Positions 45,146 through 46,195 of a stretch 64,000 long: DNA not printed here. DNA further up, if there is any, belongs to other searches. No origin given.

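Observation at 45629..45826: About 65-residue acidic insertion inside the second repeat of the TATA-binding protein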

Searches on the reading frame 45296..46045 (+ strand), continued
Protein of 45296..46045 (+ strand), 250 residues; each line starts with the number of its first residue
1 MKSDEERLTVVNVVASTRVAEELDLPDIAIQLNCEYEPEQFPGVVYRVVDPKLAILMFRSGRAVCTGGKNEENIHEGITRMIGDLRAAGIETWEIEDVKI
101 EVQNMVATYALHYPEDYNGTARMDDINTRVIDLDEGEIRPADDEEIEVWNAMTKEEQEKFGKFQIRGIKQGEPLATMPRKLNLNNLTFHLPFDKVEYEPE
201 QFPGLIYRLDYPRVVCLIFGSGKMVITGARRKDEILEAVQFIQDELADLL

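Call 34: search_dna_similar(query=P0127, collection=phages, mode=protein, max_rows=20)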
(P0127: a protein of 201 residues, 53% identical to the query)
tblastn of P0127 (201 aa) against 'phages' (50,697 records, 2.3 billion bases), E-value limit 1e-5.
Records with a match: 3; places in all: 3; records where one place covers at least 80% of the query: 3.
Best place of each record, by identity: <60% 3.
By first word of the organism name: Haloarcula 2; Halorubrum 1.
By host as written in the record: Haloarcula japonica 2; Halorubrum sp. 1.
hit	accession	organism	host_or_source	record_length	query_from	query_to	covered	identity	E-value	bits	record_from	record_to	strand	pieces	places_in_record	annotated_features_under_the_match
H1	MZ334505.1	Halorubrum virus HRTV-9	Halorubrum sp.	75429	3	180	89%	34.5%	8e-20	149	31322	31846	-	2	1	TATA-box-binding protein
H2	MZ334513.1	Haloarcula virus HJTV-2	Haloarcula japonica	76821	4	177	87%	33.7%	1e-12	71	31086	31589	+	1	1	TATA-box-binding protein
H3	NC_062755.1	Haloarcula virus HJTV-2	Haloarcula japonica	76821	4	177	87%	33.7%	1e-12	71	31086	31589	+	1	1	TATA-box-binding protein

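Call 35: predict_structure(alignment_id=A3)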
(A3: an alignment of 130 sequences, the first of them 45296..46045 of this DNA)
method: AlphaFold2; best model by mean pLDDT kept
length: 250 residues; sequences in the alignment: 130
mean_pLDDT: 58.9   pTM: 0.39
mean pLDDT of the five models: 58.9, 58.1, 56.6, 55.9, 55.9
residues with pLDDT >= 90: 1; 70-90: 77; 50-70: 92; < 50: 80
segments of 3 or more residues with pLDDT < 50: 1-44, 102-110, 181-203, 248-250
pLDDT, mean of each block of 10 residues (from residue 1): 36 30 36 31 53 58 57 75 69 68 36 74 82 84 85 78 79 79 43 38 52 56 54 63 54
secondary structure, 60 per line:
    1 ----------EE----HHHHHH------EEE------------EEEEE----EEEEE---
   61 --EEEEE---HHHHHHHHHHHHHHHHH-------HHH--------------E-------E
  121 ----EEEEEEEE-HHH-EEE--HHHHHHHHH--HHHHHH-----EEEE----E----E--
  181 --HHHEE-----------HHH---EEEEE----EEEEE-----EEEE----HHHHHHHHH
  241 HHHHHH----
elements in order: H17-22 E29-31 E44-48 E53-57 E63-67 H71-87 E125-132 E138-140 H143-151 H154-159 E165-168 E205-209 E214-218 E224-227 H232-246

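Call 37: search_protein_families(library=phrogs, proteins=[L082:8580-9866:+, L082:5297-6112:+, L082:6333-6968:+, L082:2672-3352:+, L082:11703-12425:+, L084:1717-3234:+, L085:1896-2780:+, L087:1811-3364:+, L087:4492-5154:+, L084:91-600:+], max_evalue=0.001)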
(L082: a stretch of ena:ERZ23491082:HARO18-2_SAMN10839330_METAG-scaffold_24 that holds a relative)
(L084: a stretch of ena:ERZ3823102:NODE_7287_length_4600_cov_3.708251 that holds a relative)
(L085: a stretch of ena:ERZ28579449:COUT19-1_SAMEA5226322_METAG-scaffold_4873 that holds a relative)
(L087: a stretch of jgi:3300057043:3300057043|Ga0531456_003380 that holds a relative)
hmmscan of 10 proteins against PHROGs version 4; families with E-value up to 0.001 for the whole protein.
L082:8580-9866:+ (428 aa): 3 families
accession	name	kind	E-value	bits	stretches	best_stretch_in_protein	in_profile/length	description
phrog_284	-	DNA, RNA and nucleotide metabolism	5.4e-07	29.9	1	353-416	326-393/398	exonuclease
phrog_7339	-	DNA, RNA and nucleotide metabolism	7.9e-07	29.7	1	163-368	28-202/263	DNA repair exonuclease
phrog_1649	-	other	8.2e-06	25.7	0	347-380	234-267/308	metallo-phosphoesterase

L082:5297-6112:+ (271 aa): 0 families

L082:6333-6968:+ (211 aa): 0 families

L082:2672-3352:+ (226 aa): 0 families

L082:11703-12425:+ (240 aa): 0 families

L084:1717-3234:+ (505 aa): 1 family
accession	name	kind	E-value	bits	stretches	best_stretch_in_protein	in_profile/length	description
phrog_114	-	DNA, RNA and nucleotide metabolism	4.4e-46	158.7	1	205-503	222-512/634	ATP-dependent DNA ligase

L085:1896-2780:+ (294 aa): 11 families
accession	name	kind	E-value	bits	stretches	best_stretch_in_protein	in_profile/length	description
phrog_168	-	DNA, RNA and nucleotide metabolism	5e-43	149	1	3-283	11-295/314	clamp loader of DNA polymerase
phrog_5846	-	DNA, RNA and nucleotide metabolism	4.9e-33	115.9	1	4-196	7-186/380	clamp loader of DNA polymerase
phrog_11838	-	DNA, RNA and nucleotide metabolism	8.8e-27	95.3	1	2-199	6-204/420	clamp loader of DNA polymerase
phrog_9172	-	unknown function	8.1e-07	29.2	0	28-61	100-132/509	-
phrog_3757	-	unknown function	1.3e-06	29.1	1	37-57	128-148/367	-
phrog_50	-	DNA, RNA and nucleotide metabolism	1.1e-05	25.7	1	19-64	350-398/570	DnaC-like helicase loader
phrog_325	-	DNA, RNA and nucleotide metabolism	1.1e-05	24.9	1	6-61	465-516/986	Dda-like helicase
phrog_4871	-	other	0.00012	21.7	1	30-74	491-534/764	ATP-dependent protease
phrog_7485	-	unknown function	0.00019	21.5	1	38-84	230-274/430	-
phrog_124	-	DNA, RNA and nucleotide metabolism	0.00022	21.7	1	33-57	41-65/382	Sak4-like ssDNA annealing protein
phrog_10401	-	other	0.00061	19.6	0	33-58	458-483/667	ATPase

L087:1811-3364:+ (517 aa): 0 families

L087:4492-5154:+ (220 aa): 0 families

L084:91-600:+ (169 aa): 0 families

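Call 44: search_dna_similar(query=L084:1717-3234:+, collection=phages, mode=protein, max_rows=12)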
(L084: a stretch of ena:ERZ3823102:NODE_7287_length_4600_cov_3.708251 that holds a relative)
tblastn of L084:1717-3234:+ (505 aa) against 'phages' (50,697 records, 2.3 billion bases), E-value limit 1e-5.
Records with a match: 127; places in all: 127; records where one place covers at least 80% of the query: 0.
Best place of each record, by identity: <60% 127.
By first word of the organism name: Bacillus 46; Vibrio 26; Rhizobium 14; Acinetobacter 11; Fusobacterium 5; Sinorhizobium 4; Agrobacterium 3; Lysinibacillus 2; Halogranum 2; Ralstonia 2; and 9 more.
By host as written in the record: - 15; Bacillus subtilis BEST7003 15; Bacillus subtilis 11; Bacillus subtilis subsp. subtilis str. 168 6; Bacillus subtilis Delta6 5; Vibrio parahaemolyticus 4; Rhizogenic Agrobacterium biovar 1 ST15.13/095 3; Sinorhizobium sp. LM21 3; and 50 more.
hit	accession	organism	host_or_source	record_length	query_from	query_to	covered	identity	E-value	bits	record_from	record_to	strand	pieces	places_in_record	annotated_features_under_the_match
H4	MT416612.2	Bacillus phage YungSlug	Bacillus thuringiensis kurstaki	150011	123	492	73%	27.7%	8e-11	71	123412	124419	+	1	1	ATP dependent DNA ligase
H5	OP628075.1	Lysinibacillus phage vB_LfM_LysYB1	Lysinibacillus fusiformis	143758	120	492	74%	25.4%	2e-6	57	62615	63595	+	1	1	DNA ligase (ATP) activity protein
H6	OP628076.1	Lysinibacillus phage vB_LfM_LysYB2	Lysinibacillus fusiformis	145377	120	492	74%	25.4%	2e-6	57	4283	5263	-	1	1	DNA ligase (ATP) activity protein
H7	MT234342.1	Agrobacterium phage OLIVR5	Rhizogenic Agrobacterium biovar 1 ...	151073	157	492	67%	27.3%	3e-6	56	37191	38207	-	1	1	ATP-dependent DNA ligase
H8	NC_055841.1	Agrobacterium phage OLIVR5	Rhizogenic Agrobacterium biovar 1 ...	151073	157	492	67%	27.3%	3e-6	56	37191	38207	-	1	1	ATP-dependent DNA ligase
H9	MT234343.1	Agrobacterium phage OLIVR6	Rhizogenic Agrobacterium biovar 1 ...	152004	157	492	67%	27.3%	3e-6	56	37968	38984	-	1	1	ATP-dependent DNA ligase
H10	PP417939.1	Rhizobium phage IC12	Agrobacterium radiobacter M13 (synonym: ...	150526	157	492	67%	27.3%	3e-6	56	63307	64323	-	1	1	ATP-dependent DNA ligase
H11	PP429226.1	Rhizobium phage LG08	Agrobacterium radiobacter PL13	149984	157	492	67%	27.3%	3e-6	56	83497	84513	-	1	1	ATP-dependent DNA ligase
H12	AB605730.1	Bacillus phage SP-10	-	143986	140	492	70%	25.4%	3e-6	56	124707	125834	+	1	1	ATP-dependent DNA ligase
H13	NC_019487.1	Bacillus phage SP-10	-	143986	140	492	70%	25.4%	3e-6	56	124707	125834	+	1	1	ATP-dependent DNA ligase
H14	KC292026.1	Halogranum tailed virus 1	Halogranum sp. SS5-1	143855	206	503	59%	30.1%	2e-17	92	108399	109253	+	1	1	223: DNA ligase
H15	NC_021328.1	Halogranum tailed virus 1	Halogranum sp. SS5-1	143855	206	503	59%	30.1%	2e-17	92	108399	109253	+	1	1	223: ATP-dependent DNA ligase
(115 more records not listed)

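Call 45: search_dna_similar(query=L082:8580-9866:+, collection=phages, mode=protein, max_rows=12)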
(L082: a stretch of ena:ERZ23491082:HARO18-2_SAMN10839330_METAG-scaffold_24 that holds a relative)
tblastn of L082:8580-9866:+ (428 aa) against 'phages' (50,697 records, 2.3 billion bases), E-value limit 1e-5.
No match.

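Call 49: find_related_loci(query=A4, collection=viral_contigs, flank=10000)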
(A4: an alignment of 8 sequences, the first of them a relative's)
Query A4 (201 aa) in viral_contigs; peptide patterns used: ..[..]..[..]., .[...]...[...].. (x = any residue, [..] = any of these).
53 stretches matched a pattern; 11 encode a relative of the query (tblastn E <= 1e-3); 11 distinct loci.
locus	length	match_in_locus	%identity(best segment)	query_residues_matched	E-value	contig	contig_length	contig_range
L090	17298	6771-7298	40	4-195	7e-44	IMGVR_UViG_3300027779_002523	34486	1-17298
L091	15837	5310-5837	38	4-201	9e-41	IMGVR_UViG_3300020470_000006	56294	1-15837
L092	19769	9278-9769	40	1-200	8e-36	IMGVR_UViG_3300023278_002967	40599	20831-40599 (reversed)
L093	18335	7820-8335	36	5-201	2e-34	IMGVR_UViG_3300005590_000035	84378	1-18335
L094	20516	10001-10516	36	5-201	2e-34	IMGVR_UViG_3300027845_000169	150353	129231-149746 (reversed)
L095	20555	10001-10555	34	1-198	1e-37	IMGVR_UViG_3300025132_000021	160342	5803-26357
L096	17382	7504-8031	33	5-191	9e-25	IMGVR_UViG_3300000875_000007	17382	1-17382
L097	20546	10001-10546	34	3-177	1e-16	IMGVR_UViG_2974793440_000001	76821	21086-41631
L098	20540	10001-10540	35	3-195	1e-34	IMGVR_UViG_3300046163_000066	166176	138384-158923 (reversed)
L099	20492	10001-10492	22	7-192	2e-12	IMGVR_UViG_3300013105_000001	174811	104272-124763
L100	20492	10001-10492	22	7-192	2e-12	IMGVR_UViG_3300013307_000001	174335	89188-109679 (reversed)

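Call 50: find_related_loci(query=L084:1717-3234:+, collection=viral_contigs, flank=10000)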
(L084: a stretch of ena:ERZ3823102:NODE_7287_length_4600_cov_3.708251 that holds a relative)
Query L084:1717-3234:+ (505 aa) in viral_contigs; peptide patterns used: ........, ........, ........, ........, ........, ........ (x = any residue, [..] = any of these).
4 stretches matched a pattern; 1 encode a relative of the query (tblastn E <= 1e-3); 1 distinct loci.
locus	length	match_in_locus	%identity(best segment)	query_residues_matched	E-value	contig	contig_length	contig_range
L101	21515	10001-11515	56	1-505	0e+0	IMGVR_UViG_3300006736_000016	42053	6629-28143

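Call 51: find_related_loci(query=L082:8580-9866:+, collection=viral_contigs, flank=10000)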
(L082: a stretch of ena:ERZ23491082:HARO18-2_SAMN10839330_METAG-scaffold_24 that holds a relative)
Query L082:8580-9866:+ (428 aa) in viral_contigs; peptide patterns used: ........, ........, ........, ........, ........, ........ (x = any residue, [..] = any of these).
23 stretches matched a pattern, but none encodes a relative of the query by tblastn (E <= 1e-3).

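Call 56: predict_structure(alignment_id=A5)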
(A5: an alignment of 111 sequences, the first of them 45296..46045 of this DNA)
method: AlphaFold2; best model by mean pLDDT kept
length: 250 residues; sequences in the alignment: 111
mean_pLDDT: 92.8   pTM: 0.81
mean pLDDT of the five models: 92.8, 92.7, 92.6, 92.2, 91.3
residues with pLDDT >= 90: 205; 70-90: 40; 50-70: 5; < 50: 0
segments of 3 or more residues with pLDDT < 50: none
pLDDT, mean of each block of 10 residues (from residue 1): 79 98 97 97 96 98 97 96 97 96 96 91 93 88 89 84 86 93 92 95 96 95 96 95 84
secondary structure, 60 per line:
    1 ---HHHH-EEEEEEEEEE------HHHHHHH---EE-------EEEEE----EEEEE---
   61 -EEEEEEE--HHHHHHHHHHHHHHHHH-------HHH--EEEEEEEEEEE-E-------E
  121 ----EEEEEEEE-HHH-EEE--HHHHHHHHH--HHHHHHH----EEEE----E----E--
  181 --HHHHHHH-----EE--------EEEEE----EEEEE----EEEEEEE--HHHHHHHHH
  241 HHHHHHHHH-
elements in order: H4-7 E9-18 H25-31 E44-48 E53-57 E62-68 H71-87 E100-110 E125-132 E138-140 H143-151 H154-160 E165-168 H183-189 E205-209 E214-218 E223-229 H232-249

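Call 59: fold_search(model_id=the predicted structure, library=pdb)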
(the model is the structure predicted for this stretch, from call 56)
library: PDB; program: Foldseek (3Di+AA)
matches with E <= 10: 910; with E <= 0.001: 44
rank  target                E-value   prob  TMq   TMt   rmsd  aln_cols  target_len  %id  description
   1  2z8u_P                2.7e-18  1.00  0.65  0.92   1.6       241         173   34  Methanococcus jannaschii TBP (released 2008-08-26)
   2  2z8u_B                3.2e-18  1.00  0.65  0.92   1.8       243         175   34  Methanococcus jannaschii TBP (released 2008-08-26)
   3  1mp9_B                7.3e-18  1.00  0.62  0.81   7.6       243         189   32  TBP from a mesothermophilic archaeon, Sulfolobus acidocaldarius (released 2003-11-04)
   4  1mp9_A                8.2e-18  1.00  0.62  0.79   7.6       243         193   32  TBP from a mesothermophilic archaeon, Sulfolobus acidocaldarius (released 2003-11-04)
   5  1qna_A                2.2e-16  1.00  0.63  0.85   3.1       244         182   26  Crystal structure of the T(-30) Adenovirus major late promoter TATA box variant bound to wild-type TBP (Arabidopsis th (released 2000-02-07)
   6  1ais_A                2.6e-16  1.00  0.64  0.87   3.4       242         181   28  TATA-BINDING PROTEIN/TRANSCRIPTION FACTOR (II)B/TATA-BOX COMPLEX FROM PYROCOCCUS WOESEI (released 1997-07-07)
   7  6uep_B                3.1e-16  1.00  0.63  0.81   2.7       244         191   27  Structure of A. thaliana TBP bound to a DNA site with a C-C mismatch (released 2020-09-02)
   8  3eik_B                3.4e-16  1.00  0.64  0.88   1.9       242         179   26  double stranded DNA binding protein (released 2009-09-22)
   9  3eik_A                3.4e-16  1.00  0.64  0.89   1.9       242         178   26  double stranded DNA binding protein (released 2009-09-22)
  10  1qn3_A                3.6e-16  1.00  0.63  0.85   3.4       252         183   26  Crystal structure of the C(-25) Adenovirus major late promoter TATA box variant bound to wild-type TBP (Arabidopsis th (released 2000-02-06)
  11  1cdw_A                3.8e-16  1.00  0.61  0.84   2.5       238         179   27  HUMAN TBP CORE DOMAIN COMPLEXED WITH DNA (released 1996-12-23)
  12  3oci_B                4.3e-16  1.00  0.64  0.87   1.8       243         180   26  Crystal structure of TBP (TATA box binding protein) (released 2011-07-13)
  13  3oci_A                6.3e-16  1.00  0.64  0.88   1.8       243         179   26  Crystal structure of TBP (TATA box binding protein) (released 2011-07-13)
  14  1jfi_C                6.7e-16  1.00  0.61  0.83   2.5       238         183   27  Crystal Structure of the NC2-TBP-DNA Ternary Complex (released 2001-07-11)
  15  1vok_B                7.9e-16  1.00  0.63  0.83   2.7       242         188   26  ARABIDOPSIS THALIANA TBP (DIMER) (released 1996-11-08)
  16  2z8u_A                9.9e-16  1.00  0.63  0.92   1.8       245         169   31  Methanococcus jannaschii TBP (released 2008-08-26)
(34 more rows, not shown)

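Call 67: find_encoding_contigs(protein=P0334, flank=6000, max_places=2)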
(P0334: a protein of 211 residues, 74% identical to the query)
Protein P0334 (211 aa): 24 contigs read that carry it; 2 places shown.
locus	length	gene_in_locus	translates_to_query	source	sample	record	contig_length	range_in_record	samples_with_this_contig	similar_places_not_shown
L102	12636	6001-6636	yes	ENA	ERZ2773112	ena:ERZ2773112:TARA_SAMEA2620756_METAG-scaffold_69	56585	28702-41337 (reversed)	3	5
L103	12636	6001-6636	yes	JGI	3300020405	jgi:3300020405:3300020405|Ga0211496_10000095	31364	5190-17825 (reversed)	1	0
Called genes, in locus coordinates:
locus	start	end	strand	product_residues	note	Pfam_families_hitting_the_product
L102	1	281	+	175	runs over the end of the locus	-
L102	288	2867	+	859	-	PF18115:Tudor_3 (faint), PF13499:EF-hand_7 (faint), PF11717:Tudor-knot (weak)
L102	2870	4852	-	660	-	PF12838:Fer4_7 (faint), PF12797:Fer4_2 (faint), PF13183:Fer4_8 (weak), PF13187:Fer4_9 (weak), PF13237:Fer4_10, PF13534:Fer4_17 (faint), PF02754:CCG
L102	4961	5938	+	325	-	PF22700:MVD-like_N (weak), PF00288:GHMP_kinases_N, PF08544:GHMP_kinases_C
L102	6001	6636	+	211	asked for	PF00352:TBP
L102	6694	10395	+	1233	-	PF07705:CARDB (faint), PF00801:PKD (faint), PF18911:PKD_4 (faint), PF22352:K319L-like_PKD (faint)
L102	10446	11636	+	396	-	PF01266:DAO (faint), PF03486:HI0933_like (faint), PF07992:Pyr_redox_2, PF13738:Pyr_redox_3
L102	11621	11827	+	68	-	-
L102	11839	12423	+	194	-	-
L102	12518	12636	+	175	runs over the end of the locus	-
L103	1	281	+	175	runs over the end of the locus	-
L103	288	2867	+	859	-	PF18115:Tudor_3 (faint), PF13499:EF-hand_7 (faint), PF11717:Tudor-knot (weak)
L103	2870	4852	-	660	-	PF12838:Fer4_7 (faint), PF12797:Fer4_2 (faint), PF13183:Fer4_8 (weak), PF13187:Fer4_9 (weak), PF13237:Fer4_10, PF13534:Fer4_17 (faint), PF02754:CCG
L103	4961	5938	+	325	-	PF22700:MVD-like_N (weak), PF00288:GHMP_kinases_N, PF08544:GHMP_kinases_C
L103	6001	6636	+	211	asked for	PF00352:TBP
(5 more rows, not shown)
